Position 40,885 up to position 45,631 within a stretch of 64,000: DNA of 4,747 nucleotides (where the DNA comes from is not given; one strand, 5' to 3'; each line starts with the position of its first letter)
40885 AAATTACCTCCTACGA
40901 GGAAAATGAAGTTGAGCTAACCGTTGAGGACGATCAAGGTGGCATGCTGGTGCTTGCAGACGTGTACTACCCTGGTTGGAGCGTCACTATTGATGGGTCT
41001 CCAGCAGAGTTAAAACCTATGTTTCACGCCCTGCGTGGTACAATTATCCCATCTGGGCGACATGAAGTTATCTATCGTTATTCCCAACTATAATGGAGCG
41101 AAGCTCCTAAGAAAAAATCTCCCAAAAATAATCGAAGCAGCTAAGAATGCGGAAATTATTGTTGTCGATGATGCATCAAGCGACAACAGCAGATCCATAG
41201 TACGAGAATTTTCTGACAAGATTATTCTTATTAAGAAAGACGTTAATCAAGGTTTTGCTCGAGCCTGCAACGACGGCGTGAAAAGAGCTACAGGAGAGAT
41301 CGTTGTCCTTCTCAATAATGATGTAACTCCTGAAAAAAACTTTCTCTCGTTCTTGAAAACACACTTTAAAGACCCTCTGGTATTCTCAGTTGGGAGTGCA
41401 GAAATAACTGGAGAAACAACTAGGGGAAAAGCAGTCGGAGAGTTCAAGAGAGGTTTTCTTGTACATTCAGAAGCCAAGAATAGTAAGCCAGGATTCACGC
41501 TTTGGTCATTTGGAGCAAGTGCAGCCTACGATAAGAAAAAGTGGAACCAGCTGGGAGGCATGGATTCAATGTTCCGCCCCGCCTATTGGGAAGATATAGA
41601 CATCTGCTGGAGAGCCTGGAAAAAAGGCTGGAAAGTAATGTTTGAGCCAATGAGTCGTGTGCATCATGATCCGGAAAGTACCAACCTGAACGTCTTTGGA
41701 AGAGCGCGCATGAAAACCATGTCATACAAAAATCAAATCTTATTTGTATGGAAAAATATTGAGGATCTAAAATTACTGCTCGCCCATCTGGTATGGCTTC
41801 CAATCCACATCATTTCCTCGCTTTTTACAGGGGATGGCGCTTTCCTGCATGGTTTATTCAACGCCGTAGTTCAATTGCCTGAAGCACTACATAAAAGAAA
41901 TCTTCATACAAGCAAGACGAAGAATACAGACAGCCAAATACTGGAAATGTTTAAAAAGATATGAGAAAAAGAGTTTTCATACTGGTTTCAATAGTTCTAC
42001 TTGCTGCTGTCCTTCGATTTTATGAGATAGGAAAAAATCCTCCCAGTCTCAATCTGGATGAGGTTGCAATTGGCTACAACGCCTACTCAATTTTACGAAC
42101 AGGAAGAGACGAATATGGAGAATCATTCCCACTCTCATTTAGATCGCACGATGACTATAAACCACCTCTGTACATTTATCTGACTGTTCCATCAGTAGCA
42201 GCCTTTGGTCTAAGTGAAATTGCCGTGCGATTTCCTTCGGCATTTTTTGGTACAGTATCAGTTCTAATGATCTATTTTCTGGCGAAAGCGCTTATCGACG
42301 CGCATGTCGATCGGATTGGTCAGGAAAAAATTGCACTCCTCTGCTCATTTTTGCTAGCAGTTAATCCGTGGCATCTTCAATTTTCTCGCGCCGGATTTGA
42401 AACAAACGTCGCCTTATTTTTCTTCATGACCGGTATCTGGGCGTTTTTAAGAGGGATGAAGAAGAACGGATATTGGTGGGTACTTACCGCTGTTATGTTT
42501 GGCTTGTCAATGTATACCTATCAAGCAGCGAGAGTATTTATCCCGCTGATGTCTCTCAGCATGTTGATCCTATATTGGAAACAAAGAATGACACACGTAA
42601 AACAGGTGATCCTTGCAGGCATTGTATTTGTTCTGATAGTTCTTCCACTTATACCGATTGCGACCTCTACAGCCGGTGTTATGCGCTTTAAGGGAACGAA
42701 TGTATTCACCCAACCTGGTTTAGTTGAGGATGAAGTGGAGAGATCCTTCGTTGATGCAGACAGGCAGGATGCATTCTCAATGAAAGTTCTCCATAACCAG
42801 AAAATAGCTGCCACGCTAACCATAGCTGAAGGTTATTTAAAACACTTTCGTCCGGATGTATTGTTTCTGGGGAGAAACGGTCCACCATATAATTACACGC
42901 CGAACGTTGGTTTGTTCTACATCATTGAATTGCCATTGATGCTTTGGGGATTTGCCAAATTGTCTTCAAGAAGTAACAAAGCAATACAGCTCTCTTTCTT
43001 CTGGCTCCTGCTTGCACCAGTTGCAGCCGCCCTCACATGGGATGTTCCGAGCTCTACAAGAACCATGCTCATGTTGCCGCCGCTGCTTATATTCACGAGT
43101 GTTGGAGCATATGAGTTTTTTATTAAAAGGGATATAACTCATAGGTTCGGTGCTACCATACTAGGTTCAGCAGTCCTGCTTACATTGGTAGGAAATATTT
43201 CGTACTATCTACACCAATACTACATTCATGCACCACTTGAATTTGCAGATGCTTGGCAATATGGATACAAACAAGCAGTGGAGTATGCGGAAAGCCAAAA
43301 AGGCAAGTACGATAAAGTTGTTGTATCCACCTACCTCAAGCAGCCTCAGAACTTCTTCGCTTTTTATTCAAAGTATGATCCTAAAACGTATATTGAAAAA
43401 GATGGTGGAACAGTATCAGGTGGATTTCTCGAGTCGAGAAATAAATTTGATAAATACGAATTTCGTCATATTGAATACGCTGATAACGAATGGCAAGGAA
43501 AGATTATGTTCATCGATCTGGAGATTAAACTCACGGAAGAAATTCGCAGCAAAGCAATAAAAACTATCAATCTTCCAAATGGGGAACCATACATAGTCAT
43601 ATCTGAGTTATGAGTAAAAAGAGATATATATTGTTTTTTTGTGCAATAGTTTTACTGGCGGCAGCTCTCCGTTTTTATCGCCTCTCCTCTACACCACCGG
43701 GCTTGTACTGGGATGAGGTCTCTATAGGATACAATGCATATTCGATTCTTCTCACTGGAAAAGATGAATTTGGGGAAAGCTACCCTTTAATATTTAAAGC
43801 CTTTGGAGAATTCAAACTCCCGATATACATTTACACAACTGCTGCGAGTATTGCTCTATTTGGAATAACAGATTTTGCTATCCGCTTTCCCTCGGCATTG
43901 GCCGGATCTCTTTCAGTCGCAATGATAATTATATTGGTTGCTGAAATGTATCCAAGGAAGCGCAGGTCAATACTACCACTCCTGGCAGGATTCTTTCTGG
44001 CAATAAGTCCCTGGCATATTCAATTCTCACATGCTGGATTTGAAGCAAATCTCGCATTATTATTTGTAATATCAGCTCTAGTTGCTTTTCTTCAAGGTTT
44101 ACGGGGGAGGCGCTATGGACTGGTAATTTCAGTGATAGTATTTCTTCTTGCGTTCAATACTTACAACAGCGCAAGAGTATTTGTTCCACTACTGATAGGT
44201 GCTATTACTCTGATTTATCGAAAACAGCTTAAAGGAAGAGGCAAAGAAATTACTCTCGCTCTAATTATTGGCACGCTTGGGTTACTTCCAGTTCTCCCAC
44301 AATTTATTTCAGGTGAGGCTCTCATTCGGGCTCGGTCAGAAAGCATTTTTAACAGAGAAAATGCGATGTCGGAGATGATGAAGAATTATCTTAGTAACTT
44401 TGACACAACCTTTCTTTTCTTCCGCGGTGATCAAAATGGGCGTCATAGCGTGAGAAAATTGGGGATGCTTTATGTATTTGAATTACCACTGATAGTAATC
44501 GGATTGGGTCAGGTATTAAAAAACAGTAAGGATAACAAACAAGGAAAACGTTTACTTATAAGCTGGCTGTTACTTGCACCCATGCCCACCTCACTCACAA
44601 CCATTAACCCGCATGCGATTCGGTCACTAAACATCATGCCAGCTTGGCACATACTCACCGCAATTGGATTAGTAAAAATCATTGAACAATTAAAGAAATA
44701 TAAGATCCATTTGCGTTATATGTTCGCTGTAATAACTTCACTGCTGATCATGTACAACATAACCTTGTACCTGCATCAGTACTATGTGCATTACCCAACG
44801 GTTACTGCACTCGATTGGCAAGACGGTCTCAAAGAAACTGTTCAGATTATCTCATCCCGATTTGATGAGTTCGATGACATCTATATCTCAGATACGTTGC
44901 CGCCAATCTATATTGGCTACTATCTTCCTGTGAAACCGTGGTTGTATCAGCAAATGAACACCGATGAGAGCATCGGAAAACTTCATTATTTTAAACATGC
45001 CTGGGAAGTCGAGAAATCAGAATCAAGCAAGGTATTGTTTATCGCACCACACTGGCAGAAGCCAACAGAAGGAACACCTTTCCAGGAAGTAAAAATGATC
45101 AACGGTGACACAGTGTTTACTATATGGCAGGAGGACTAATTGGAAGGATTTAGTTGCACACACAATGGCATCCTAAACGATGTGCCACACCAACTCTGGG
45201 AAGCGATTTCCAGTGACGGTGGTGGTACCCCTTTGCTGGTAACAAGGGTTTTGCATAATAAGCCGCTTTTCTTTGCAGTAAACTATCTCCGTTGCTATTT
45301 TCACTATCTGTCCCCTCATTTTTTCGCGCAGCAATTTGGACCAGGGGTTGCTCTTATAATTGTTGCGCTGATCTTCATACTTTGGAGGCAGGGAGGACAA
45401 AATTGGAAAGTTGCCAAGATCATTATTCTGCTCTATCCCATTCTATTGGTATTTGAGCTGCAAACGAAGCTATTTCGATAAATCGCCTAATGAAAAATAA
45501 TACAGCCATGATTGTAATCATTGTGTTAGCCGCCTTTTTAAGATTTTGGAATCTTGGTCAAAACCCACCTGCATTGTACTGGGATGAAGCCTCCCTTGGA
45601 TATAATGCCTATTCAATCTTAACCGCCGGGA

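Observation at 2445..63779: Hyper-expanded lipid-carrier-dependent glycosylation island: ~25 GT-C-like transferases plus ~6 polyprenyl-P-sugar synthases on one strand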

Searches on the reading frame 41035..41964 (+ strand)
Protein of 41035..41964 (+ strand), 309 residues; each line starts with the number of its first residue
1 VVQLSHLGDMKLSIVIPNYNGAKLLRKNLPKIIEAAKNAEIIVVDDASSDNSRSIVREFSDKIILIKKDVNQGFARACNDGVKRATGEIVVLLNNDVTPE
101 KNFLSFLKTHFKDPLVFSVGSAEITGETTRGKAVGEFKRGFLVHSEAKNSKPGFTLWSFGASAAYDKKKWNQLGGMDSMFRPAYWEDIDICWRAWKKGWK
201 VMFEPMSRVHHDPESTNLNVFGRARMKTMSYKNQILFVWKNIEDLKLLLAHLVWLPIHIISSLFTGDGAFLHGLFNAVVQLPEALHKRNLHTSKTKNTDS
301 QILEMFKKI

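Call 6: search_protein_families(library=pfam, proteins=[window:41035-41964:+], max_evalue=0.01)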
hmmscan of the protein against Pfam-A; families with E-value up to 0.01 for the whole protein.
window:41035-41964:+ (309 aa): 4 families
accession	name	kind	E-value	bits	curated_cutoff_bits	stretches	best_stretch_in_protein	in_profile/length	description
PF00535.33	Glycos_transf_2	-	9.3e-26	91.2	23.3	1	13-136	1-129/168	Glycosyl transferase family 2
PF13641.12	Glyco_tranf_2_3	-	3.1e-13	50.7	27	1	12-218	3-218/230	Glycosyltransferase like family 2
PF10111.15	Glyco_tranf_2_2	-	4.7e-07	30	27.3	1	13-207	1-210/276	Glycosyltransferase like family 2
PF13632.12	Glyco_trans_2_3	-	6e-07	29.9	27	1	150-254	64-165/198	Glycosyl transferase family group 2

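Call 16: search_protein_families(library=ncbifam, proteins=[window:41035-41964:+], max_evalue=0.001)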
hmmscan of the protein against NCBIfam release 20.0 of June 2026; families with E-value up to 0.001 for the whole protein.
window:41035-41964:+ (309 aa): 20 families
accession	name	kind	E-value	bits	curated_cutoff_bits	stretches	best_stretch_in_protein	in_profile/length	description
TIGR03965.1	mycofact_glyco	equivalog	2.6e-30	105.7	280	1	11-221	75-290/467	mycofactocin biosynthesis glycosyltransferase MftF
NF041875.1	EPS_EpsD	equivalog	2.5e-22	79.7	370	1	12-221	1-216/325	exopolysaccharide biosynthesis glycosyltransferase EpsD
TIGR03937.1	PgaC_IcaA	equivalog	1e-17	64.2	422.3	1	11-208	46-247/407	poly-beta-1,6-N-acetyl-D-glucosamine synthase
TIGR04283.1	glyco_like_mftF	equivalog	1.4e-14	54.2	182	1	12-111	1-97/221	TIGR04283 family arsenosugar biosynthesis glycosyltransferase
NF007482.0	PRK10073.1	equivalog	9.8e-14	51.1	423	1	10-96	6-95/334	glycosyltransferase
NF038302.1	EPS_HpsE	equivalog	3.2e-13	49.3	300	1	10-105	1-105/307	hormogonium polysaccharide biosynthesis glycosyltransferase HpsE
NF053739.1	GlytfEpsEBac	equivalog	8.2e-13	47.9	450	1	11-263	2-249/265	glycosyltransferase EpsE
NF038299.1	EPS_HpsN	equivalog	1.6e-11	43.8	425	1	11-112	2-107/317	hormogonium polysaccharide biosynthesis glycosyltransferase HpsN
NF047683.1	TeichurnBiosyTuaG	equivalog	1.5e-10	41.1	400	1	11-101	7-101/252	teichuronic acid biosynthesis protein TuaG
NF050050.1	ProtGlycPglI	equivalog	5.7e-10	39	500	1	11-111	3-108/306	GalNAc(5)-diNAcBac-PP-undecaprenol beta-1,3-glucosyltransferase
NF007986.1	PRK10714.1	equivalog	3.1e-08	33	529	1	11-98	7-102/316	undecaprenyl-phosphate 4-deoxy-4-formamido-L-arabinose transferase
TIGR01556.1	rhamnosyltran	subfamily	8.5e-08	31.7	200.55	1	33-217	14-206/281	rhamnosyltransferase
NF041394.1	GtaseAglG_Halo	equivalog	1.6e-07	30.9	440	1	32-179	25-177/304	glucosyl-dolichyl phosphate glucuronosyltransferase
NF047588.1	GlcsyltransPgfSStrep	equivalog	3.8e-07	29.6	500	1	10-115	1-114/308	glycosyltransferase PgfS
TIGR03111.1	glyc2_xrt_Gpos1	hypoth_equivalog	1.2e-05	24.4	363.95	1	11-113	50-159/439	TIGR03111 family XrtG-associated glycosyltransferase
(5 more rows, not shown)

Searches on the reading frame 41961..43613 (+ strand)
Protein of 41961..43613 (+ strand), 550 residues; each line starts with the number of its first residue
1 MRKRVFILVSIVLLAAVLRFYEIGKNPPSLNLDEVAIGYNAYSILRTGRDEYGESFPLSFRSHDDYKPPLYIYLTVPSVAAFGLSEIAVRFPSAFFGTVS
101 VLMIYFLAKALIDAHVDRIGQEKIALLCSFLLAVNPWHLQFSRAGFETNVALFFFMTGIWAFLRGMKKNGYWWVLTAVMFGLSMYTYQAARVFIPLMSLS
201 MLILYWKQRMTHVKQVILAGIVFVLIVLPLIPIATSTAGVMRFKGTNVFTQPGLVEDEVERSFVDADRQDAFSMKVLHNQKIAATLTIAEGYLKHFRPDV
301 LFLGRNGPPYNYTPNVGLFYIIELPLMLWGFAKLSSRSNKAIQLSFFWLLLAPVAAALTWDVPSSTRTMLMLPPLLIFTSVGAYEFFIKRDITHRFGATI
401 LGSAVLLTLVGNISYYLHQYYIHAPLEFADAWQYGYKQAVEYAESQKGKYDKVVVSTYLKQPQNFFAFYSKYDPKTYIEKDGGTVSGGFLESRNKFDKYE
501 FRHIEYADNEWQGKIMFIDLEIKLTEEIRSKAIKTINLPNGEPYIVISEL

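Call 6: search_protein_families(library=pfam, proteins=[window:41961-43613:+], max_evalue=0.01)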
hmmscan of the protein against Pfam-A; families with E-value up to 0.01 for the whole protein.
window:41961-43613:+ (550 aa): 1 family
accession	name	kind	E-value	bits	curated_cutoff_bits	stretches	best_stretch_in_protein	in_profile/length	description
PF13231.12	PMT_2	-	1.8e-13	51.4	26.1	1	67-229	2-156/160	Dolichyl-phosphate-mannose-protein mannosyltransferase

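Call 54: search_solved_structures(query=A7, max_evalue=1)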
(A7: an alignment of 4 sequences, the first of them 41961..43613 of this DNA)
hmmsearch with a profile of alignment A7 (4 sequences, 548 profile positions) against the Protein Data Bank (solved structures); distinct sequences matched with E-value up to 1: 1.
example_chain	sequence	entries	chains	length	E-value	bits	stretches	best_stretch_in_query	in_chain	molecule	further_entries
5ezm_A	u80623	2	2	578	0.03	16.2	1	62-230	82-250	4-amino-4-deoxy-L-arabinose transferase or related glycosyltransferases of PMT family | 4-amino-4-deoxy-L-arabinose (L-Ara4N) transferase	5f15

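Call 75: find_related_loci(query=A7, collection=metagenome_contigs, flank=10000)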
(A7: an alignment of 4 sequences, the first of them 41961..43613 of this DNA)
Query A7 (550 aa) in metagenome_contigs; peptide patterns used: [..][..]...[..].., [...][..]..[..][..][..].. (x = any residue, [..] = any of these).
600 stretches matched a pattern (row limit reached: there are more); 531 encode a relative of the query (tblastn E <= 1e-3); the best 80 are kept; 79 distinct loci.
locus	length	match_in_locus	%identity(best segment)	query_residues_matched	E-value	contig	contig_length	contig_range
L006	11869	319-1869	49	19-545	2e-147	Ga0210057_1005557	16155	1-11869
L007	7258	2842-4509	43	1-549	2e-147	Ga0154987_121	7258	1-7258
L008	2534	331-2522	45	1-549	5e-153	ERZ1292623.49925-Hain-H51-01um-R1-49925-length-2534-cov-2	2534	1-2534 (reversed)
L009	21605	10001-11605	44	3-547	4e-140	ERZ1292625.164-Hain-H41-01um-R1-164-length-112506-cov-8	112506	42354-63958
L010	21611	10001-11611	43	1-547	6e-138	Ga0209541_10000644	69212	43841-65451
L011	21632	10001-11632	43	1-549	8e-138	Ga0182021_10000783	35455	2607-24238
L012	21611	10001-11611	42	1-547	2e-135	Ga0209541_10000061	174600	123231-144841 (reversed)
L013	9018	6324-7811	45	1-505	8e-133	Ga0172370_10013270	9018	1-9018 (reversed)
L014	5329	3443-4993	42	3-545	5e-133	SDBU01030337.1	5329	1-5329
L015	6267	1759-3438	41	8-547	3e-132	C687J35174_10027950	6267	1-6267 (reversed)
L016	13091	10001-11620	41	1-549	2e-131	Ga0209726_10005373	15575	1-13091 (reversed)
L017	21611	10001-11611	44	1-547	1e-132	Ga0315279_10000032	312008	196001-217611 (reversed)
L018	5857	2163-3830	42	1-549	4e-131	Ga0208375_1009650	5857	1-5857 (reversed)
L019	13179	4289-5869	41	1-549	6e-130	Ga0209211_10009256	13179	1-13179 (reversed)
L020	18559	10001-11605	44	1-549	1e-129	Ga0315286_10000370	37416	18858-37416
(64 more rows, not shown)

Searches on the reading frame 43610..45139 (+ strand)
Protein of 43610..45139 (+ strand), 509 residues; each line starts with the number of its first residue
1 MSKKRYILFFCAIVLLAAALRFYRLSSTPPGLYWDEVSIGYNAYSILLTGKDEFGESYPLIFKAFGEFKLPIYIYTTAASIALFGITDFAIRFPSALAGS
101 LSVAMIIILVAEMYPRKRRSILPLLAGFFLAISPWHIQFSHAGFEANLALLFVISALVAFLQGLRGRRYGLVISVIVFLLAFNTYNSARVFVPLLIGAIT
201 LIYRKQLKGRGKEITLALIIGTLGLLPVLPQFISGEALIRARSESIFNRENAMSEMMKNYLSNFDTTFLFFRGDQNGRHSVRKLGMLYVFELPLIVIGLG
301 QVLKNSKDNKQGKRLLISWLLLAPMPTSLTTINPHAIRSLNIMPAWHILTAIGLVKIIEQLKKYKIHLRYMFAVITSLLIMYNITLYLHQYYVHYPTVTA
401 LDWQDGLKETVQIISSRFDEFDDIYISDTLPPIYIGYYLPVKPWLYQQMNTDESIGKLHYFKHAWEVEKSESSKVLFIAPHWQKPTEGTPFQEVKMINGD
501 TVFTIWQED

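Call 6: search_protein_families(library=pfam, proteins=[window:43610-45139:+], max_evalue=0.01)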
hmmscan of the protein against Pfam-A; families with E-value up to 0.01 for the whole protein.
window:43610-45139:+ (509 aa): 2 families
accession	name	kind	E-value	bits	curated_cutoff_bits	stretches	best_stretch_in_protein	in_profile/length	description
PF13231.12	PMT_2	-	3.1e-08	34.4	26.1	1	71-228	4-157/160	Dolichyl-phosphate-mannose-protein mannosyltransferase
PF03779.20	SPW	-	0.0017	19.2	31.5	1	79-160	15-89/93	SPW repeat domain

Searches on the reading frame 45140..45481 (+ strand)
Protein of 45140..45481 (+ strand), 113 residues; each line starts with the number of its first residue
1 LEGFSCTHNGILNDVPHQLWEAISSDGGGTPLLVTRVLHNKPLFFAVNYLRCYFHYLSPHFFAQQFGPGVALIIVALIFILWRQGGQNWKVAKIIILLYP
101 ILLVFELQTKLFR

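Call 35: search_protein_families(library=pfam, proteins=[window:45140-45481:+], max_evalue=1)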
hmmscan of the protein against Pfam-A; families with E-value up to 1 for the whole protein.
window:45140-45481:+ (113 aa): 1 family
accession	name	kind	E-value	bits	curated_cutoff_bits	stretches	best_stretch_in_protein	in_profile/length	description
PF12036.14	DUF3522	-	0.044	14.4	29.3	1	46-83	133-171/188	Protein of unknown function (DUF3522)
